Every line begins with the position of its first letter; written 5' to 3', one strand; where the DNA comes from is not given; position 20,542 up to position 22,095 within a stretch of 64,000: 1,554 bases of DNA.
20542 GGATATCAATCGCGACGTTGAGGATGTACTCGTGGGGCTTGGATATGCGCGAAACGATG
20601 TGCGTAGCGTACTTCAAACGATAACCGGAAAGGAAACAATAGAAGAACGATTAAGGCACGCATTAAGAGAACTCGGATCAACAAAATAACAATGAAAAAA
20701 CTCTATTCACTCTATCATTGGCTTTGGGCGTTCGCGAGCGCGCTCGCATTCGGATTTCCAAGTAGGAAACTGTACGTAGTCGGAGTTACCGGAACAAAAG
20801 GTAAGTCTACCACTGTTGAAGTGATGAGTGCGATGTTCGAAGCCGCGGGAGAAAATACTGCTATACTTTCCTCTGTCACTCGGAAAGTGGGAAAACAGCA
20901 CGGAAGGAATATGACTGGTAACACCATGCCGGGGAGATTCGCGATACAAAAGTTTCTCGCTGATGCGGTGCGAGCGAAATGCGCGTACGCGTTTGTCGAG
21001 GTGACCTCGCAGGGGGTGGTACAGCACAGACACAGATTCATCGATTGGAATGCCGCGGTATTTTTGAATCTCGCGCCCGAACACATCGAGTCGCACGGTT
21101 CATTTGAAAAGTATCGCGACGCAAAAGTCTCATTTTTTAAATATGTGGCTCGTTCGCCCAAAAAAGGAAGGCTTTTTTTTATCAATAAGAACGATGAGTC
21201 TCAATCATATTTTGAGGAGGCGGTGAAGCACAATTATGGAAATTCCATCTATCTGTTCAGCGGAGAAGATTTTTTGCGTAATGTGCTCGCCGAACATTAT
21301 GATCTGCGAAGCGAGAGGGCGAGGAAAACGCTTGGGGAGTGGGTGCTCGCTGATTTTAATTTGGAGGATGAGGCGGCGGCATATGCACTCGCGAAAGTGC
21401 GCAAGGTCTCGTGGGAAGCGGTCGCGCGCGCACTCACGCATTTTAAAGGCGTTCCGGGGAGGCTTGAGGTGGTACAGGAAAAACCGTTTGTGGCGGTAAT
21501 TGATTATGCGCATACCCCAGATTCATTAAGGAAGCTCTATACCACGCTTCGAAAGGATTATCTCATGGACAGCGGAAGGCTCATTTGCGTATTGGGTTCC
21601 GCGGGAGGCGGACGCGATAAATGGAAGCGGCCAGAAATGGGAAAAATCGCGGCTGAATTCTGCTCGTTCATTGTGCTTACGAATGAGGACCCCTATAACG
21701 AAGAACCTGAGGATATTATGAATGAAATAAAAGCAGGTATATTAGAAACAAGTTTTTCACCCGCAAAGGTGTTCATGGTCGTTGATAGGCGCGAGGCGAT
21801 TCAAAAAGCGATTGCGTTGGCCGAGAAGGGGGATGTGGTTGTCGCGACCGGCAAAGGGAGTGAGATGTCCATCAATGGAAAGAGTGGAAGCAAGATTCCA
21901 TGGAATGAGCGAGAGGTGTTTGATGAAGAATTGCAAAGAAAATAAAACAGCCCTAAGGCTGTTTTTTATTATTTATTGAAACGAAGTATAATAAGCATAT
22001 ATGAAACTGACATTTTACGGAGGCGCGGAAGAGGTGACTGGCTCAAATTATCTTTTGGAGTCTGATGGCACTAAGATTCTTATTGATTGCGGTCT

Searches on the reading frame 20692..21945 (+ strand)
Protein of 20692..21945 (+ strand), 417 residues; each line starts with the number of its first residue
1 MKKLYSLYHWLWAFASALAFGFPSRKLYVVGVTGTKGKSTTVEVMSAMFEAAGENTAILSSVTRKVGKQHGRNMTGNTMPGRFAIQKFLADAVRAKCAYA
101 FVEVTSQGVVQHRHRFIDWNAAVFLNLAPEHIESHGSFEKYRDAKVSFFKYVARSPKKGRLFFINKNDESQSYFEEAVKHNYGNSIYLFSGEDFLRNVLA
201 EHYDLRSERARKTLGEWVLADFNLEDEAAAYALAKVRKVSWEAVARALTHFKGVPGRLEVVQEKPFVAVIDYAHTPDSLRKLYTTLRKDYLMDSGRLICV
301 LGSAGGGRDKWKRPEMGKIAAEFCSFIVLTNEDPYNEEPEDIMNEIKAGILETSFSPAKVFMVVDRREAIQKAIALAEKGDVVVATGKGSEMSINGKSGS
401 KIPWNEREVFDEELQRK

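Call 75: search_protein_families(library=pfam, proteins=[window:20692-21945:+], max_evalue=0.0001)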
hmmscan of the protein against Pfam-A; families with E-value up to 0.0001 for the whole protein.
window:20692-21945:+ (417 aa): 2 families
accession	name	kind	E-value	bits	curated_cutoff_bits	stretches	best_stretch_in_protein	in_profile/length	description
PF02875.26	Mur_ligase_C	-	4.9e-31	108.6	28.4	1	256-389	1-127/127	Mur ligase, glutamate ligase domain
PF08245.18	Mur_ligase_M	-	1.9e-28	100.2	24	1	32-196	1-152/200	Mur ligase middle domain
